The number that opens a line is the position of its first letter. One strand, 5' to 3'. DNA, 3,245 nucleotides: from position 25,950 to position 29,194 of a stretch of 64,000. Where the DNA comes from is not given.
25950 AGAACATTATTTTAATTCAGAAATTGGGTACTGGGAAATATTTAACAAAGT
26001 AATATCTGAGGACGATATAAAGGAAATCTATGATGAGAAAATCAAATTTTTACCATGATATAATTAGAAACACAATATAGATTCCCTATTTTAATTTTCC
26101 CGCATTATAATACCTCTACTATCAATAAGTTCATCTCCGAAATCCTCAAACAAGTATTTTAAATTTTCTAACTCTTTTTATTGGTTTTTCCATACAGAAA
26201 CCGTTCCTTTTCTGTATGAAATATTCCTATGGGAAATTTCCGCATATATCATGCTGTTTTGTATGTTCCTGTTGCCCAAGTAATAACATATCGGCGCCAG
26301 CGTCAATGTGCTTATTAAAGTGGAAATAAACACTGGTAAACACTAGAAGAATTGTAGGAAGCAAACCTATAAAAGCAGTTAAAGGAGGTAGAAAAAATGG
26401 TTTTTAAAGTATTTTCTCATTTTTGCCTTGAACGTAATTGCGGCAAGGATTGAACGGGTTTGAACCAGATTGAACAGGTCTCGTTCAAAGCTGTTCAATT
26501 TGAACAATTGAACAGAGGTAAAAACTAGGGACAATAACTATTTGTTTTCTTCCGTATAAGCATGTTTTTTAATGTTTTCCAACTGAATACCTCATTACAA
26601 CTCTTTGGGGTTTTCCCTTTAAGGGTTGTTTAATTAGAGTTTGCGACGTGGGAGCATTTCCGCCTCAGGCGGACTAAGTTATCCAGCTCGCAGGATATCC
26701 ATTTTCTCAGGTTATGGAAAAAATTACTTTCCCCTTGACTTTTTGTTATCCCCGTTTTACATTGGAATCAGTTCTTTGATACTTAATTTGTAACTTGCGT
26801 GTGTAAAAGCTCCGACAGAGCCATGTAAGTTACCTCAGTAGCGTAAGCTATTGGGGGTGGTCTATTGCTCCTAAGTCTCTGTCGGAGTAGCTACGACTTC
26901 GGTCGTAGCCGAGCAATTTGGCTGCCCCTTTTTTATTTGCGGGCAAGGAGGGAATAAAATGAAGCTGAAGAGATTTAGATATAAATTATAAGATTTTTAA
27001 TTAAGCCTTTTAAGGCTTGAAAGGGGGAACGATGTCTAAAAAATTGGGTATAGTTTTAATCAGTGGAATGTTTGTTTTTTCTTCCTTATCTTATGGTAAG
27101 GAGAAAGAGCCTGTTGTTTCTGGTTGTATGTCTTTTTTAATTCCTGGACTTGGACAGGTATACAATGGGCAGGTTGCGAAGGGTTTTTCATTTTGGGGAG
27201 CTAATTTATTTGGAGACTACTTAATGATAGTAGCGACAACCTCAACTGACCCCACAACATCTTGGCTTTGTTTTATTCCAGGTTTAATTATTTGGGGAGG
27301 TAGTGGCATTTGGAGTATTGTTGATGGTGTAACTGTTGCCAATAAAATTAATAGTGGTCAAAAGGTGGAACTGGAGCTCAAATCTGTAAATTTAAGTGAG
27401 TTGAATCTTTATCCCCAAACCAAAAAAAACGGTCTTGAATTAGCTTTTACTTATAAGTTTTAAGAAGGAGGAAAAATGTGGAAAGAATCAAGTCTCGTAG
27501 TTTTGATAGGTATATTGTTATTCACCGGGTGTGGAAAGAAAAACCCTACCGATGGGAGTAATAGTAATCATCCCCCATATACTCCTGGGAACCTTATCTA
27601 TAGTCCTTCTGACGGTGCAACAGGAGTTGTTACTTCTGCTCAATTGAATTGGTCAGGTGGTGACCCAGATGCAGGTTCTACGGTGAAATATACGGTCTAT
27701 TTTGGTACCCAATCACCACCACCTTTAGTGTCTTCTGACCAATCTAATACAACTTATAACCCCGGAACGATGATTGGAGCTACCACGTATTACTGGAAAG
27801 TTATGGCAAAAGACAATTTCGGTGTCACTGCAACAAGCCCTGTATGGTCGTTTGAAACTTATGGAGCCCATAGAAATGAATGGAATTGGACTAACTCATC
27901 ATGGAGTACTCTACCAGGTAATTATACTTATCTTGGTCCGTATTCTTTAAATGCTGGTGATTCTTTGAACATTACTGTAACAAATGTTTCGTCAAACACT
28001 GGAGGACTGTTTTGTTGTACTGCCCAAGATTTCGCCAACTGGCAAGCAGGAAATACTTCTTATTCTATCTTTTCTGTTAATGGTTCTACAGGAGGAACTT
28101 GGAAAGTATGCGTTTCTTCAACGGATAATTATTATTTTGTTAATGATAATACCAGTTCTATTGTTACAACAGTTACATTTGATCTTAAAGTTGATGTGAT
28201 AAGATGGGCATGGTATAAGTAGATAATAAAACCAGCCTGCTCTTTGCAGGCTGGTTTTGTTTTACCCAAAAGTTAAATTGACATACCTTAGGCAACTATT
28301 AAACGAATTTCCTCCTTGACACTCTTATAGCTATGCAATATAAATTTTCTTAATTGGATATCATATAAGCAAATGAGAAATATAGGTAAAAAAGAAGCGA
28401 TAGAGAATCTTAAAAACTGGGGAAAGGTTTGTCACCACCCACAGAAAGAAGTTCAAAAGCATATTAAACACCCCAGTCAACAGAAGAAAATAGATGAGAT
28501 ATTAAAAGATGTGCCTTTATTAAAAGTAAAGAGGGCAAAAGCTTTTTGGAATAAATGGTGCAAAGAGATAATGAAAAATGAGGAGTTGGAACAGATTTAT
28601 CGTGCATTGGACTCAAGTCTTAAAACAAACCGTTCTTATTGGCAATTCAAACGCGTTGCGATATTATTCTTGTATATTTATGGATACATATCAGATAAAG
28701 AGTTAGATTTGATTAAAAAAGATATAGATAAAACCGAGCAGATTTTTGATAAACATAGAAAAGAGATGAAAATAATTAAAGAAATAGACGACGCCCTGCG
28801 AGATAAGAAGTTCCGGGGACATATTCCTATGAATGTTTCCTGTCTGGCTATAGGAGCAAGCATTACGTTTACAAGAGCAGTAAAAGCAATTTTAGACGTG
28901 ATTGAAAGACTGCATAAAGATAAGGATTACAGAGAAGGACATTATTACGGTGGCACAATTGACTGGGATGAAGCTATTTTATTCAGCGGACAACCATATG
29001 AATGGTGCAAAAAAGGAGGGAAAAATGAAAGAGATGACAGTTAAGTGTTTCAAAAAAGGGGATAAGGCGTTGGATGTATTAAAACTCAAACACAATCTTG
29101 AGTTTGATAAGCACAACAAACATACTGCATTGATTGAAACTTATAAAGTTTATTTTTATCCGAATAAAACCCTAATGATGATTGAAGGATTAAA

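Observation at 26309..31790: Two paralogous noncoding modules with parallel iteron arrays of different sequence (TTGAACN x8 versus TTGACAA x7)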

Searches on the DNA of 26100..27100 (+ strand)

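Call 11: search_dna_similar(query=window:26290-26960:+, collection=plasmids, mode=distant)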
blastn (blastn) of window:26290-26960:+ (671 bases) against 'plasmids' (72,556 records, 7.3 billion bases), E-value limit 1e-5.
No match.

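Call 12: search_dna_similar(query=window:26290-26960:+, collection=phages, mode=distant)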
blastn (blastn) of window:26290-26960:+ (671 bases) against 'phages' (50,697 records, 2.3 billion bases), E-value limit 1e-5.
No match.
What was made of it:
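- No phage or plasmid DNA similarity (calls 11, 12).
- Tried and rejected: Phage and plasmid DNA similarity for module 1: no match (calls 11, 12).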

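Call 26: search_rna_families(source=window, start=26100, end=27100, threshold=evalue, max_evalue=5, show_alignments=3)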
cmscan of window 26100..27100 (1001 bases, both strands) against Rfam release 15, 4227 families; matches with E-value up to 5: 2.
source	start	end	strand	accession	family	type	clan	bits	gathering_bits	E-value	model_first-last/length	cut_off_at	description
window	26483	26596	+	RF00303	snoR86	Gene; snRNA; snoRNA; HACA-box;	-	17.8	40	1.6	1-123/123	no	Small nucleolar RNA snoR86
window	26639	26696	+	RF00470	Toga_5_CRE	Cis-reg;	-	10.6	120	2.6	1-268/268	no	Togavirus 5' plus strand cis-regulatory element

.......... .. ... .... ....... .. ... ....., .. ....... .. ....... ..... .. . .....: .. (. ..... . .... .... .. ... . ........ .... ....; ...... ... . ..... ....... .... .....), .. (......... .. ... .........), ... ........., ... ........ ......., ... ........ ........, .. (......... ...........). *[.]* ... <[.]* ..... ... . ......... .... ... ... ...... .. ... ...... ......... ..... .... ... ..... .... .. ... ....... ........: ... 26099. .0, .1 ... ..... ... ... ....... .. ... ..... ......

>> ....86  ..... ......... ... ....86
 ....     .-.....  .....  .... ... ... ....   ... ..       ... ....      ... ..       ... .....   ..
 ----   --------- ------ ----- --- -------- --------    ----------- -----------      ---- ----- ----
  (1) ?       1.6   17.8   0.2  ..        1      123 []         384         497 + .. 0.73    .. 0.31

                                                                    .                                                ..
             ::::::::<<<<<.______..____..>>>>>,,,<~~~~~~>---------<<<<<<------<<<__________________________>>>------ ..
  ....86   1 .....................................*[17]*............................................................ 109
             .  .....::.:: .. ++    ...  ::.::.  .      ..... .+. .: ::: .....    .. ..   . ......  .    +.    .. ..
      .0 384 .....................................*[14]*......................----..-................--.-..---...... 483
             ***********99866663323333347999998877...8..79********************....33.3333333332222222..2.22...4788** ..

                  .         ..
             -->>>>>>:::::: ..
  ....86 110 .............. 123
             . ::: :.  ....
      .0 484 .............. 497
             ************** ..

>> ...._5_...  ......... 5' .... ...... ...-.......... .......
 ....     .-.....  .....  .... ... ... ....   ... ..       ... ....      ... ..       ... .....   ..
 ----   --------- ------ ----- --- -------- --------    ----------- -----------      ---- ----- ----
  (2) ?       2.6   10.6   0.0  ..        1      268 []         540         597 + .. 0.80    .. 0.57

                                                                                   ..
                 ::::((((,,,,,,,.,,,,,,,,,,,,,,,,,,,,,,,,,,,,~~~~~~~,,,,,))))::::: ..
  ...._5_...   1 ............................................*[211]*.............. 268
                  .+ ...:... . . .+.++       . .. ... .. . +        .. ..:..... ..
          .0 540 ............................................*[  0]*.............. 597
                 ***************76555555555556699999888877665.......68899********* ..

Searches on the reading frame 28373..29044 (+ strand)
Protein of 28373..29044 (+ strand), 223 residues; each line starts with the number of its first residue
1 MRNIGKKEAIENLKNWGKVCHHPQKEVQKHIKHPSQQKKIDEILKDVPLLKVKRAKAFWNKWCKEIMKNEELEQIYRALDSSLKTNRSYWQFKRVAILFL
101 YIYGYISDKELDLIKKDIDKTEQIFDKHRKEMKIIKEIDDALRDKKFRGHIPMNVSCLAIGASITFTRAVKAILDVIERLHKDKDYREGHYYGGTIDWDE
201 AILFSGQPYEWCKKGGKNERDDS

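Call 7: search_protein_families(library=pfam, proteins=[window:28373-29044:+], max_evalue=0.01)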
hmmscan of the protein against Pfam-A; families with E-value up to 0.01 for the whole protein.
window:28373-29044:+ (223 aa): 0 families

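Call 49: search_protein_families(library=phrogs, proteins=[window:28373-29044:+], max_evalue=0.01)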
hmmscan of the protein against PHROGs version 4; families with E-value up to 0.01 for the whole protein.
window:28373-29044:+ (223 aa): 0 families

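Call 50: search_protein_families(library=ncbifam, proteins=[window:28373-29044:+], max_evalue=0.01)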
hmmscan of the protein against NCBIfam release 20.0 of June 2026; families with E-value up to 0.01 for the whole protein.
window:28373-29044:+ (223 aa): 0 families

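Call 89: search_protein_families(library=padloc, proteins=[window:28373-29044:+], max_evalue=0.01)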
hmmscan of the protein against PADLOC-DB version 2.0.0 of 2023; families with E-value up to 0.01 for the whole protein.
window:28373-29044:+ (223 aa): 1 family
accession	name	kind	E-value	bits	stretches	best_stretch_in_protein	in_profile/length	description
PDLC00608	ZorB1|ZorB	-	0.0061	13.9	0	119-173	52-107/243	MotB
